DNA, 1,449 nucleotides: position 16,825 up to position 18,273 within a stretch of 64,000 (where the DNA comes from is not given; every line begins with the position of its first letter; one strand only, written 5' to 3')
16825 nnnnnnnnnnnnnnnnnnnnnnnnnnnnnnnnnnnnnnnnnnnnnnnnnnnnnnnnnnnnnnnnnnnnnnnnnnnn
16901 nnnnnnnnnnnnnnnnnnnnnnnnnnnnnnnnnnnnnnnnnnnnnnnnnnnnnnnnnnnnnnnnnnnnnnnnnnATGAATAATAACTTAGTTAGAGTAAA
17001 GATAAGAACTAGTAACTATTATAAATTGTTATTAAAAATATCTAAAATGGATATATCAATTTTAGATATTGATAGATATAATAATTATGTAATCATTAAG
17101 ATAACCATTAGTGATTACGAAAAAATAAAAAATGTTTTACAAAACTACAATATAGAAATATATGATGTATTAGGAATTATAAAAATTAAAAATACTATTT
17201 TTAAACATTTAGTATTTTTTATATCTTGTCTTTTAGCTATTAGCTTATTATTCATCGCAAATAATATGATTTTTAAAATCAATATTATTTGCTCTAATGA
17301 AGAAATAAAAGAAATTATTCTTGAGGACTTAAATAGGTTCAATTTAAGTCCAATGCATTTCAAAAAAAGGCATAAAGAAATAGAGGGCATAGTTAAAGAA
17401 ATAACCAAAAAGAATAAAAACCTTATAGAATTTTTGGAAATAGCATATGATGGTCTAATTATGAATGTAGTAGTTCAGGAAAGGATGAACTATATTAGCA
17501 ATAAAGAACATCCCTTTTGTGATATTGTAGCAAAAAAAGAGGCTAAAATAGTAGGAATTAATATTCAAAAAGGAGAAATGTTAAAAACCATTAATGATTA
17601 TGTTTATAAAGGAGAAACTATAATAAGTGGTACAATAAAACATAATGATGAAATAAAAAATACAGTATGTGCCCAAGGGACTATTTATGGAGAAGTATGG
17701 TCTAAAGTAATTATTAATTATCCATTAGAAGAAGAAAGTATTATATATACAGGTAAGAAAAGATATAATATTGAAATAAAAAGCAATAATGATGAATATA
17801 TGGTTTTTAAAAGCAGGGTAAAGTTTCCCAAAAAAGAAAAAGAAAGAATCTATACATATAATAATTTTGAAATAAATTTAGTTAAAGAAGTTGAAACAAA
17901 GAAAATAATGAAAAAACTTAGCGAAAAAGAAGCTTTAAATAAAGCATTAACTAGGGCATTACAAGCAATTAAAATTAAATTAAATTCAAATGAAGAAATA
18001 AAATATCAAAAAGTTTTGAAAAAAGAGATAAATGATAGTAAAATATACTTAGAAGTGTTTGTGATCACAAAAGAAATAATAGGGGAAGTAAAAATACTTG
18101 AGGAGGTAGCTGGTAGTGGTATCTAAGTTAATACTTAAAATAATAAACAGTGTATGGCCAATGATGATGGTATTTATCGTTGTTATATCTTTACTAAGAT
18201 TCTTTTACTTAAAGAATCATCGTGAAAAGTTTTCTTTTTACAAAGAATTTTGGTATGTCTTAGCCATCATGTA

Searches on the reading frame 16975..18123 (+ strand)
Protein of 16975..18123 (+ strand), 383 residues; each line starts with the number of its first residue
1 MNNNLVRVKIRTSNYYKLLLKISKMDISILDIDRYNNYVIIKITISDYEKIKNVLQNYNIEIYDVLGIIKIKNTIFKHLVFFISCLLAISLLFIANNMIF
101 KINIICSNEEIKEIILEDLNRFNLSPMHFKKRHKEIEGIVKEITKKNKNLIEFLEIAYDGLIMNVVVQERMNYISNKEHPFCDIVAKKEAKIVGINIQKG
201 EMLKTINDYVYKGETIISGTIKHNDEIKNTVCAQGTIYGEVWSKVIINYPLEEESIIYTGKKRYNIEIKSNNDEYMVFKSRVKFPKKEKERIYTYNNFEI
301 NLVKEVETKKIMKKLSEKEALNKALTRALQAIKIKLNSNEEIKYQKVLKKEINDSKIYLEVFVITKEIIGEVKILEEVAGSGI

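Call 34: search_protein_families(library=pfam, proteins=[window:16975-18123:+], max_evalue=0.001)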
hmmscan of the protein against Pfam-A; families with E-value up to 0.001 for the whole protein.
window:16975-18123:+ (383 aa): 1 family
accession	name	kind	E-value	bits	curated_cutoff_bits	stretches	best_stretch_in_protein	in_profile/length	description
PF06898.16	YqfD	-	5.6e-48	164.2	25.2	1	6-369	7-379/379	Putative stage IV sporulation protein YqfD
